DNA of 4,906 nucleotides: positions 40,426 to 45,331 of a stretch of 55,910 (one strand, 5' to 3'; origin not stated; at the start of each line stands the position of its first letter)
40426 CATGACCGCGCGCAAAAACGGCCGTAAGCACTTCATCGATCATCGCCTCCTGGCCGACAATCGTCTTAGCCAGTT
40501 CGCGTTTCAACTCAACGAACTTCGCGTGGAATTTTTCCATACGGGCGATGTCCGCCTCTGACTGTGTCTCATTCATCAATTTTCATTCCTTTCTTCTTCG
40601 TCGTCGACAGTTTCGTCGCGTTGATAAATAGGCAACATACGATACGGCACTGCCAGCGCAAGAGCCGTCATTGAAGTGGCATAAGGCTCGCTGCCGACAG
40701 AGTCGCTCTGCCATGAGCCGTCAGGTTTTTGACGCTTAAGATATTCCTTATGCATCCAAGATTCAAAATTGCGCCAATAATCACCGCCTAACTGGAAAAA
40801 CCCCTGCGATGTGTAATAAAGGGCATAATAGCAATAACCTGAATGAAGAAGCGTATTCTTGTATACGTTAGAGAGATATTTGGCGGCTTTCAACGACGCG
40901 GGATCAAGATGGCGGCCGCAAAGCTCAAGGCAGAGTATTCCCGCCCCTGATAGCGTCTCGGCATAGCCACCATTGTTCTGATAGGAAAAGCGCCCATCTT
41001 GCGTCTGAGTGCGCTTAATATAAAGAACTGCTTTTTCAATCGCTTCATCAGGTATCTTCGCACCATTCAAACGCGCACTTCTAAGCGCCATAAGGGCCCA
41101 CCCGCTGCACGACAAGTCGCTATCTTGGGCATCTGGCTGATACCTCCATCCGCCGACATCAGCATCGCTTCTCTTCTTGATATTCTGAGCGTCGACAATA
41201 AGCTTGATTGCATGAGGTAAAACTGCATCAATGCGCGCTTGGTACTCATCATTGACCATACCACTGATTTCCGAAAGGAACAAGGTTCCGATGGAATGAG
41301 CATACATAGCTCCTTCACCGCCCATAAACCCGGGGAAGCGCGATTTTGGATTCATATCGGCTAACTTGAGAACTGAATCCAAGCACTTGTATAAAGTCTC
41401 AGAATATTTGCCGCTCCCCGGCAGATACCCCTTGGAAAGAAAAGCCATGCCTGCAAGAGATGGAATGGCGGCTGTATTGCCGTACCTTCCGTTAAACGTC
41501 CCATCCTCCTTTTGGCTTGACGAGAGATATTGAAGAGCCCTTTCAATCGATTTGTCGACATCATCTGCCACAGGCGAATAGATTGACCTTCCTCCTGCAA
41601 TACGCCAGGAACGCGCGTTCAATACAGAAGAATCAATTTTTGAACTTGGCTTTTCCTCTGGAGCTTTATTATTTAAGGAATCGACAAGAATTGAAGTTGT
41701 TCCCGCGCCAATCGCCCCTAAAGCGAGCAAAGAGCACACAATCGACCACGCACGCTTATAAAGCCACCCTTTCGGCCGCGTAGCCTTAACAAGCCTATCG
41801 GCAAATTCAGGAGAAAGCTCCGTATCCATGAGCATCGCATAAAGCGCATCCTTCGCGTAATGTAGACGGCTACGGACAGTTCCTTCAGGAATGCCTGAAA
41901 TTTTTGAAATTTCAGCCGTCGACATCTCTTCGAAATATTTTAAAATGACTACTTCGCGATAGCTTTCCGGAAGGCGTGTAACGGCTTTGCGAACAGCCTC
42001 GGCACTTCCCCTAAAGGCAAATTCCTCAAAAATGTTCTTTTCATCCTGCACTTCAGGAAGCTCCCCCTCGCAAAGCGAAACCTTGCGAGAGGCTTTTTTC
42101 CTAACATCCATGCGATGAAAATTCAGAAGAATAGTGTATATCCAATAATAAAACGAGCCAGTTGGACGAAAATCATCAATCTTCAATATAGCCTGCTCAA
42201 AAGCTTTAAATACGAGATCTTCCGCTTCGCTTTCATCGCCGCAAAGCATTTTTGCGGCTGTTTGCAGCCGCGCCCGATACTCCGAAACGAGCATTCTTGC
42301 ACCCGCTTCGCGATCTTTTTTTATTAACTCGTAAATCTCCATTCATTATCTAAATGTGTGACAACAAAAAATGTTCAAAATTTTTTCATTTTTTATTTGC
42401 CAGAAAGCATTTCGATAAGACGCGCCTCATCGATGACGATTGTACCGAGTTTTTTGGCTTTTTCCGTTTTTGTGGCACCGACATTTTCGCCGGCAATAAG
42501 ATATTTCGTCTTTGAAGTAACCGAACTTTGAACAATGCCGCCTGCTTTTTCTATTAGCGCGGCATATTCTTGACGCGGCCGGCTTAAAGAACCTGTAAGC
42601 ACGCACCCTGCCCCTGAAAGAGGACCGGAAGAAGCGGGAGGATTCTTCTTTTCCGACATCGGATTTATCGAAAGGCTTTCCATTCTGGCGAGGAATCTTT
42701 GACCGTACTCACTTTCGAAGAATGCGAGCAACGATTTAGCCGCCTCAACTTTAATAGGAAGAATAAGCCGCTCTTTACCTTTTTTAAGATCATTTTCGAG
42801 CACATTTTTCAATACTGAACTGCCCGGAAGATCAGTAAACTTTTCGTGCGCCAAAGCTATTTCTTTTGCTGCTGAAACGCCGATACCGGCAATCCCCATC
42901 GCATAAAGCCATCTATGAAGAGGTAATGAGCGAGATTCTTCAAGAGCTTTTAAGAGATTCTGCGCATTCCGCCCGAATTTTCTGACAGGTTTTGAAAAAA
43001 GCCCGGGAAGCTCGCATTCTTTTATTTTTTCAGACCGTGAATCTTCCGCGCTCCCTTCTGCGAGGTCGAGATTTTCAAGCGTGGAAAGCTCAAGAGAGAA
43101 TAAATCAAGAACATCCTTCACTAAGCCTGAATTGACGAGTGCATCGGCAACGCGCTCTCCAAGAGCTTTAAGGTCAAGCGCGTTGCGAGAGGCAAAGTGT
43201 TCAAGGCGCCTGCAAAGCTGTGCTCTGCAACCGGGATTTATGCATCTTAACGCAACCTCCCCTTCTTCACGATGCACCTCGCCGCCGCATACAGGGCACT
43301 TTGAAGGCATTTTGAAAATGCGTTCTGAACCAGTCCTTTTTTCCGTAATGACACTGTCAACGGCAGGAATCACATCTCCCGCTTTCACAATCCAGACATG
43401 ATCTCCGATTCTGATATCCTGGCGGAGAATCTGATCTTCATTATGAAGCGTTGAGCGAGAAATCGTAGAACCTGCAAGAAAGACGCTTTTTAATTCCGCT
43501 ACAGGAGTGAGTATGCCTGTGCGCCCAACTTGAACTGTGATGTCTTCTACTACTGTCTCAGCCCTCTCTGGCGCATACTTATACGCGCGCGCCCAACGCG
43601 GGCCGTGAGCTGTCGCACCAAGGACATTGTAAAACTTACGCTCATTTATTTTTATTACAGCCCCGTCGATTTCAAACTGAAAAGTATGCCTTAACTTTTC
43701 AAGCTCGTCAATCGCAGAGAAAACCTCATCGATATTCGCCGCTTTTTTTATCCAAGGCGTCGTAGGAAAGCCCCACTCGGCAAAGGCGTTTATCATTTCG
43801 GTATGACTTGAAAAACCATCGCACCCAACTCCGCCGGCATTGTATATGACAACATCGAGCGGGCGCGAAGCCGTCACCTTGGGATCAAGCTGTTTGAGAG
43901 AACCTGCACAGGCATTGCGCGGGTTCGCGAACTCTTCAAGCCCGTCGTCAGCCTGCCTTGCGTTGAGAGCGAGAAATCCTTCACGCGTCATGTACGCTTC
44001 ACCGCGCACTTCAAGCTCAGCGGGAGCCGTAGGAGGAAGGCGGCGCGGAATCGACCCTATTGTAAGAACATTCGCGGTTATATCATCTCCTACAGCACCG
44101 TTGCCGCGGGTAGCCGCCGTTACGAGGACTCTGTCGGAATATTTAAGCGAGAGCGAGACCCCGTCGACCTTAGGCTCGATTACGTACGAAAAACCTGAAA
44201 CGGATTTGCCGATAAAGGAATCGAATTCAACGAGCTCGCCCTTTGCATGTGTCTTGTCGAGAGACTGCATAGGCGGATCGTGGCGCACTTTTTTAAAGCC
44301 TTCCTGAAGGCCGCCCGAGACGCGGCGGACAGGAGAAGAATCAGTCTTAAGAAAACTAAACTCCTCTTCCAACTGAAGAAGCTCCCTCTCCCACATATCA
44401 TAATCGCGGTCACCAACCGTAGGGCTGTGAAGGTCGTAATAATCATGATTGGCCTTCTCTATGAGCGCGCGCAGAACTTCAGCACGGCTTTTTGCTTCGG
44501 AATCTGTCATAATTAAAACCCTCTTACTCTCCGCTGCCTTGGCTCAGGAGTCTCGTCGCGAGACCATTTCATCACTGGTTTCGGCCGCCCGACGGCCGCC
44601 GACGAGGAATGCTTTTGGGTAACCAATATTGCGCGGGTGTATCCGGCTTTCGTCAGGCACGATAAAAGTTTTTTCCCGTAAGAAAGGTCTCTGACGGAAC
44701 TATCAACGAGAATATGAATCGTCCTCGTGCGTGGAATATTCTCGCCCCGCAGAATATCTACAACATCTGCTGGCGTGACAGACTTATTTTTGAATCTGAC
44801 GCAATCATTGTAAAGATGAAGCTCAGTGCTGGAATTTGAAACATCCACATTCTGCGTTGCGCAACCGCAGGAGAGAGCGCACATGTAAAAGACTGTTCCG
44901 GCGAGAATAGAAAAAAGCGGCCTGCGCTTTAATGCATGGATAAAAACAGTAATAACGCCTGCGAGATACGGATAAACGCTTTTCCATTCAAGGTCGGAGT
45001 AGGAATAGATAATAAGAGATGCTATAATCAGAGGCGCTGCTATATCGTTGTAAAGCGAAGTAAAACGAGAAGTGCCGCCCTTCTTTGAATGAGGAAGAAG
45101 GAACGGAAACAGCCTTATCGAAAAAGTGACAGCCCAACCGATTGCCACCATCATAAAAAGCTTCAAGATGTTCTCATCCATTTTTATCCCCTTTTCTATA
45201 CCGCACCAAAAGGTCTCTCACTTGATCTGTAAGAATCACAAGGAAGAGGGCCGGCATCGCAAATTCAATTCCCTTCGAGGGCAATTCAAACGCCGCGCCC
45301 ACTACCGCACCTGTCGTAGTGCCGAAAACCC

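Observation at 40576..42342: One-polypeptide ECF sigma factor / TM helix / prenyltransferase-like sensor domain, with no separate anti-sigma gene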

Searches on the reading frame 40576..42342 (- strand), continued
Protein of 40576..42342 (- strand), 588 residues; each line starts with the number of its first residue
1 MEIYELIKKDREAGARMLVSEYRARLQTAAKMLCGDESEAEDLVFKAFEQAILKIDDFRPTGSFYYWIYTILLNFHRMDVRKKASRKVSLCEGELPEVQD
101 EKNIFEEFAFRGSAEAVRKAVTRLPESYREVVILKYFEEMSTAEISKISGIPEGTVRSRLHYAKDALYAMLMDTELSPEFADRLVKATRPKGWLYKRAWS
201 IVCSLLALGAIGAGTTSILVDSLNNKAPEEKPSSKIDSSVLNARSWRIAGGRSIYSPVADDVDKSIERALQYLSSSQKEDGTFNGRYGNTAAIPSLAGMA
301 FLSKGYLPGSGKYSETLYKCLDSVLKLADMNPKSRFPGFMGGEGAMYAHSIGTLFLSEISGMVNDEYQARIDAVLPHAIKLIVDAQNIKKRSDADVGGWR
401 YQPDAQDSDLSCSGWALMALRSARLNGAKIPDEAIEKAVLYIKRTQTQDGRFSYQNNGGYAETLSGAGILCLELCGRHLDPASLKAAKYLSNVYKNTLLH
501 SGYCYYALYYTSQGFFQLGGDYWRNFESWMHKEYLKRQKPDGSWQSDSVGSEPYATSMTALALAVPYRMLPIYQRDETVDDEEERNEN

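Call 67: find_homologous_proteins(query=P0251, max_evalue=1e-10)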
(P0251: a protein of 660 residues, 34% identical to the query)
Query P0251 (660 aa): 4386 proteins with E <= 1e-10 among 8000 candidates; the best 120 are listed.
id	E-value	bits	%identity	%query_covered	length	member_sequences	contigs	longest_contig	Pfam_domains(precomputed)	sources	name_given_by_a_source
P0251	0.0e+0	1465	100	100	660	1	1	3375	PF04545.23,PF04542.21,PF13243.13,PF08281.19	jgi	jgi:RNA polymerase sigma factor (sigma-70 family)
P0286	0.0e+0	1306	90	100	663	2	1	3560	PF04545.23,PF04542.21,PF13243.13,PF08281.19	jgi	jgi:RNA polymerase sigma factor (sigma-70 family)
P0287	0.0e+0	1229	85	100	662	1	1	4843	PF04545.23,PF04542.21,PF08281.19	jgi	jgi:RNA polymerase sigma factor (sigma-70 family)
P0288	4.1e-221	754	60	97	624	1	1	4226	PF04545.23,PF04542.21,PF13243.13,PF08281.19,PF00432.28,PF13249.13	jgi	jgi:RNA polymerase sigma factor (sigma-70 family)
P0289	1.3e-215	736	57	100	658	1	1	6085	PF04545.23,PF04542.21,PF13243.13,PF08281.19,PF00432.28,PF13249.13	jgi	jgi:RNA polymerase sigma factor (sigma-70 family)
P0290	6.5e-127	442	55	57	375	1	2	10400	PF13243.13,PF00432.28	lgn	-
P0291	7.0e-126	439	58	54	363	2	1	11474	PF13243.13,PF00432.28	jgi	jgi:hypothetical protein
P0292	8.3e-126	439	62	48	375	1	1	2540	PF13243.13,PF00432.28,PF13249.13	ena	-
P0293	8.4e-126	439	61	48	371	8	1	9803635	PF13243.13,PF00432.28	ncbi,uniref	ncbi:prenyltransferase/squalene oxidase repeat-containing protein [Singulisphaera sp. PoT]|uniref:pr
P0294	9.5e-126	439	62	48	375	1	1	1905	PF13243.13,PF00432.28,PF13249.13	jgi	jgi:hypothetical protein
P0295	1.4e-125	438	62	48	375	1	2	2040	PF13243.13,PF00432.28,PF13249.13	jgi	jgi:hypothetical protein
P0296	1.6e-125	438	62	48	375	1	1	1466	PF13243.13,PF00432.28,PF13249.13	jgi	jgi:hypothetical protein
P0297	2.6e-125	437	62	48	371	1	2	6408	PF13243.13,PF00432.28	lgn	-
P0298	3.7e-125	437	62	48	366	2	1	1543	PF13243.13,PF00432.28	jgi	jgi:hypothetical protein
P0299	4.7e-125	436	62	48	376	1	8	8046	PF13243.13,PF00432.28,PF13249.13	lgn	-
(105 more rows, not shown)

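Call 68: search_protein_families(library=pfam, proteins=[P0251, P0253, P0160, P0190], max_evalue=0.001)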
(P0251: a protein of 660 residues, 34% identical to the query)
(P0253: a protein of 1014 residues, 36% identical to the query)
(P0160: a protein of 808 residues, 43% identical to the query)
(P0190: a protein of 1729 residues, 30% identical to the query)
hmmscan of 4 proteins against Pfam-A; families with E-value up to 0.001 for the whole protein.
P0251 (660 aa): 6 families
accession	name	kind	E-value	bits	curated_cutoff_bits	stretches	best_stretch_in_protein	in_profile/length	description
PF08281.18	Sigma70_r4_2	-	9e-15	54.5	25.7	1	146-197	3-54/54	Sigma-70, region 4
PF04542.20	Sigma70_r2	-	6e-11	42.4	24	1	49-113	4-70/71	Sigma-70 region 2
PF04545.22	Sigma70_r4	-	1.4e-08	34.5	24.1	1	152-198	3-49/50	Sigma-70, region 4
PF13243.12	SQHop_cyclase_C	-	6.2e-06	25.9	26.1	0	411-483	161-227/319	Squalene-hopene cyclase C-terminal domain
PF00432.27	Prenyltrans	-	5.5e-05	23.2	26.5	1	356-535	49-216/304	Prenyltransferase alpha-alpha toroid domain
PF07638.17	Sigma70_ECF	-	0.00027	21.3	21.1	1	96-201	75-183/185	ECF sigma factor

P0253 (1014 aa): 4 families
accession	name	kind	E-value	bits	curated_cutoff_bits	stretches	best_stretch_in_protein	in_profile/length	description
PF04151.21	PPC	-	4.1e-11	44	25.9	1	310-379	2-70/70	Bacterial pre-peptidase C-terminal domain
PF00092.34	VWA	-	4.3e-10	40.5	23.8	1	762-936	4-170/174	von Willebrand factor type A domain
PF13768.12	VWA_3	-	3.3e-06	27.7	27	1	762-925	5-153/155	von Willebrand factor type A domain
PF13519.12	VWA_2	-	8e-06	26.9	27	1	762-875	3-107/107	von Willebrand factor type A domain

P0160 (808 aa): 1 family
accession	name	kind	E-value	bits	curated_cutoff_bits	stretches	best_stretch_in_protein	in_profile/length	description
PF03629.24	SASA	-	5.6e-13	49.4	24.8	1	444-691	3-221/226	Carbohydrate esterase, sialic acid-specific acetylesterase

P0190 (1729 aa): 4 families
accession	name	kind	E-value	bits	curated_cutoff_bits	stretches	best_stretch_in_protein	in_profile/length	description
PF07676.18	PD40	-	1.2e-27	95.6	20.9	2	870-905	5-38/38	WD40-like Beta Propeller Repeat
PF13243.12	SQHop_cyclase_C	-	4.9e-07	29.5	26.1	0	1399-1493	154-235/319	Squalene-hopene cyclase C-terminal domain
PF05147.19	LANC_like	-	2.8e-05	23.3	23.2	0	347-411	151-212/350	Lanthionine synthetase C-like protein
PF13088.12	BNR_2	-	0.00069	19.5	31.4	0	120-193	191-262/277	BNR repeat-like domain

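Call 69: find_encoding_contigs(protein=P0289, flank=6000, max_places=2)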
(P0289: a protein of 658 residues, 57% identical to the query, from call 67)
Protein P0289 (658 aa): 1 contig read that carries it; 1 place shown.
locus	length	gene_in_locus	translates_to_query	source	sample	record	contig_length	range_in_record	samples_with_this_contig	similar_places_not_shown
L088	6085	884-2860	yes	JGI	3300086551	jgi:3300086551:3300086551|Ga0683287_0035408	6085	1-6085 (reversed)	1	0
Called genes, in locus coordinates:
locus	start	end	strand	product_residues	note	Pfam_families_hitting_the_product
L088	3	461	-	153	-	?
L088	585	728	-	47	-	-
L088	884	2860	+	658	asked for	PF04542:Sigma70_r2, PF08281:Sigma70_r4_2, PF04545:Sigma70_r4, PF00432:Prenyltrans, PF13249:SQHop_cyclase_N (faint), PF13243:SQHop_cyclase_C (weak)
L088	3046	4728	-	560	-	PF12801:Fer4_5, PF00037:Fer4 (faint), PF12837:Fer4_6 (faint), PF13187:Fer4_9 (faint), PF13237:Fer4_10 (faint), PF13484:Fer4_16 (faint), PF14697:Fer4_21 (faint), PF12838:Fer4_7 (weak)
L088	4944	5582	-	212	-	PF05685:Uma2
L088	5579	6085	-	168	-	?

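Call 70: find_encoding_contigs(protein=P0293, flank=10000, max_places=2)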
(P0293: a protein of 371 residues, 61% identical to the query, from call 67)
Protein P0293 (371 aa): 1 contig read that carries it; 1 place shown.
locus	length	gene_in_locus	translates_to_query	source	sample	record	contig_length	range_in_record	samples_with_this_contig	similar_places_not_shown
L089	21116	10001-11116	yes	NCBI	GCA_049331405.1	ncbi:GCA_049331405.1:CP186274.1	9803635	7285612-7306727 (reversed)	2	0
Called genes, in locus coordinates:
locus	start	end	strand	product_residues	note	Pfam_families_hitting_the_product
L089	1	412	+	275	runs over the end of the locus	PF01882:DUF58, PF13519:VWA_2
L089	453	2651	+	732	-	PF07584:BatA, PF00092:VWA (weak), PF13519:VWA_2, PF07705:CARDB (weak)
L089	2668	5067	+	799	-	PF00092:VWA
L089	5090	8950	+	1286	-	PF13779:DUF4175 (weak)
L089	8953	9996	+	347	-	-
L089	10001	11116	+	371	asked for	PF13243:SQHop_cyclase_C (faint), PF00432:Prenyltrans (faint)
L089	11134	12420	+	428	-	PF08305:NPCBM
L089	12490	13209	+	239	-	PF02518:HATPase_c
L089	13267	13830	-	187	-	PF13581:HATPase_c_2 (weak), PF02518:HATPase_c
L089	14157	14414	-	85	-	-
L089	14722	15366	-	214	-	PF00072:Response_reg, PF03861:ANTAR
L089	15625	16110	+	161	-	PF01575:MaoC_dehydratas, PF13452:FAS1_DH_region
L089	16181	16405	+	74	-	-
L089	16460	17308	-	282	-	PF09370:PEP_hydrolase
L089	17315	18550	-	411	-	PF06792:UPF0261, PF23189:UPF0261_C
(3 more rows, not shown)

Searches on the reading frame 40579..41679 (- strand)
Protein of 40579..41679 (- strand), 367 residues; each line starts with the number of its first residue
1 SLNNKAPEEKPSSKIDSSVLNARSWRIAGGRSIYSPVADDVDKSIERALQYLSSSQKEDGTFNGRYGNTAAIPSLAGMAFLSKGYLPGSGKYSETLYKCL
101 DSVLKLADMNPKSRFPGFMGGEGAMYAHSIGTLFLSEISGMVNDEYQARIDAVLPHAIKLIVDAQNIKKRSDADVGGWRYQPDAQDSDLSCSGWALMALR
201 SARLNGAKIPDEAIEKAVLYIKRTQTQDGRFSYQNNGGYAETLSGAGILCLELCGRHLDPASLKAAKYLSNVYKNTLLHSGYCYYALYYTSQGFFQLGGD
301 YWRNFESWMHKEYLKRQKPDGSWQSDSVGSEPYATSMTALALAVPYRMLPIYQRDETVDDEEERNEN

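Call 17: search_protein_families(library=ncbifam, proteins=[window:40579-41679:-], max_evalue=1)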
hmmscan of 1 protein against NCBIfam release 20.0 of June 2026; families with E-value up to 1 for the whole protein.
seq(367 aa): 4 families
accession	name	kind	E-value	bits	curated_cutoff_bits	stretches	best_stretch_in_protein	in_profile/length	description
TIGR01787.1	squalene_cyclas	subfamily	7.4e-12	44.7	322.7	2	179-236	538-592/622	squalene/oxidosqualene cyclases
TIGR01507.1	hopene_cyclase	equivalog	5.8e-07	28.2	431.1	2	38-68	469-499/640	squalene--hopene cyclase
TIGR03463.1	osq_cycl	subfamily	8.3e-06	24.3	851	2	38-68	472-502/634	2,3-oxidosqualene cyclase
NF053823.1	SCO2321_fam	equivalog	0.0031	16.5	300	0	211-237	118-144/405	SCO2321 family membrane protein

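Call 18: search_solved_structures(query=window:40579-41679:-, max_evalue=1)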
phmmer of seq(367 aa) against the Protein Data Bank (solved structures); distinct sequences matched with E-value up to 1: 4.
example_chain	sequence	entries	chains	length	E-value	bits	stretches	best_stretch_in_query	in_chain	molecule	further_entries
2sqc_A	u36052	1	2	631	6.7e-05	25.2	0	39-68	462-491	SQUALENE-HOPENE CYCLASE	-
3sqc_A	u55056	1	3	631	6.7e-05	25.2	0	39-68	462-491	SQUALENE--HOPENE CYCLASE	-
1gsz_A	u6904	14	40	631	7e-05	25.1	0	39-68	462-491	SQUALENE--HOPENE CYCLASE | SQUALENE-HOPENE CYCLASE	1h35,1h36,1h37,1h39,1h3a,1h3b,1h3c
5bp8_A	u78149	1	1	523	0.086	14.9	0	313-343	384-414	Ent-copalyl diphosphate synthase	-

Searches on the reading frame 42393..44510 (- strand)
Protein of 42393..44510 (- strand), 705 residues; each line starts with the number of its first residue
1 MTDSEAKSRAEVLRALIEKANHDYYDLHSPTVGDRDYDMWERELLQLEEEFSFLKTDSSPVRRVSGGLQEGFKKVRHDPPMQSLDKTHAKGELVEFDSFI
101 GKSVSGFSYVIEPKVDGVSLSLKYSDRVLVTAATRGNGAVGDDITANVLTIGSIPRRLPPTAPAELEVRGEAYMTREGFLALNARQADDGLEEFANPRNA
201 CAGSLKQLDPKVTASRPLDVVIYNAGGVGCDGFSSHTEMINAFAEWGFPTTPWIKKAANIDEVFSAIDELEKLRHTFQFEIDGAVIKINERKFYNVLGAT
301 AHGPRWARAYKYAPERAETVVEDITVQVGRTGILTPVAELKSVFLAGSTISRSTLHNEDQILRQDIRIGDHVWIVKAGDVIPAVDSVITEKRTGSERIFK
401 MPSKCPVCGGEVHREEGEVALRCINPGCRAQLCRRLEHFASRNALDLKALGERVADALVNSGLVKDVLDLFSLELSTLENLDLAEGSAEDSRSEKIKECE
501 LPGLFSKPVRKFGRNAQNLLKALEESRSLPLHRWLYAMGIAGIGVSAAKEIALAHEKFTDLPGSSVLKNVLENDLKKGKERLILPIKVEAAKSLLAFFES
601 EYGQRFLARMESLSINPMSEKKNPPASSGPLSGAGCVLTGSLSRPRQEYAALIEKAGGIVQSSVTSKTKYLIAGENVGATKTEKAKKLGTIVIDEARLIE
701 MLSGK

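Call 12: search_protein_families(library=pfam, proteins=[window:42393-44510:-], max_evalue=0.01)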
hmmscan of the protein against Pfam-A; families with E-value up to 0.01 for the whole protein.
window:42393-44510:- (705 aa): 5 families
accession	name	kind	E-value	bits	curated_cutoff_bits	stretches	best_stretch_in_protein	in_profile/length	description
PF01653.23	DNA_ligase_aden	-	1e-77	261.6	27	1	71-315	3-253/253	NAD-dependent DNA ligase adenylation domain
PF03120.22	DNA_ligase_OB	-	4e-32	110.3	32.9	1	318-395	1-78/79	NAD-dependent DNA ligase OB-fold domain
PF03119.21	DNA_ligase_ZBD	-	1.6e-10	41.1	25.8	1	404-430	1-27/27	NAD-dependent DNA ligase C4 zinc finger domain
PF00533.33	BRCT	-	5.4e-09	36.6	21.3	1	636-701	11-77/78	BRCA1 C Terminus (BRCT) domain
PF09297.16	Zn_ribbon_NUD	-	0.0041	17.2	24.8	1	405-430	6-29/32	NADH pyrophosphatase zinc ribbon domain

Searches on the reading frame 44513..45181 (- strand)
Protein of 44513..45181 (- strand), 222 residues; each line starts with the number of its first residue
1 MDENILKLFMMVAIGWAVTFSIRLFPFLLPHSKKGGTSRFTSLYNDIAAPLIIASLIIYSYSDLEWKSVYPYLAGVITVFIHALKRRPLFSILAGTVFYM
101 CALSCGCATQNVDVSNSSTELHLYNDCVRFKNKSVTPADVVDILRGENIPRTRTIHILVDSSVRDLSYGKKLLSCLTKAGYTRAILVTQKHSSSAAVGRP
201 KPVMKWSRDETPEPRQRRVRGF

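Call 47: search_protein_families(library=pfam, proteins=[window:44513-45181:-], max_evalue=0.0001)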
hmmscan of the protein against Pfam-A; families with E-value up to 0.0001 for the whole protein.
window:44513-45181:- (222 aa): 1 family
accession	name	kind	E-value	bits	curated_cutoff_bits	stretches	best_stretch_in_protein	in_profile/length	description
PF05437.17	AzlD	-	6.9e-10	39.4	23.7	1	9-102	2-98/99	Branched-chain amino acid transport protein (AzlD)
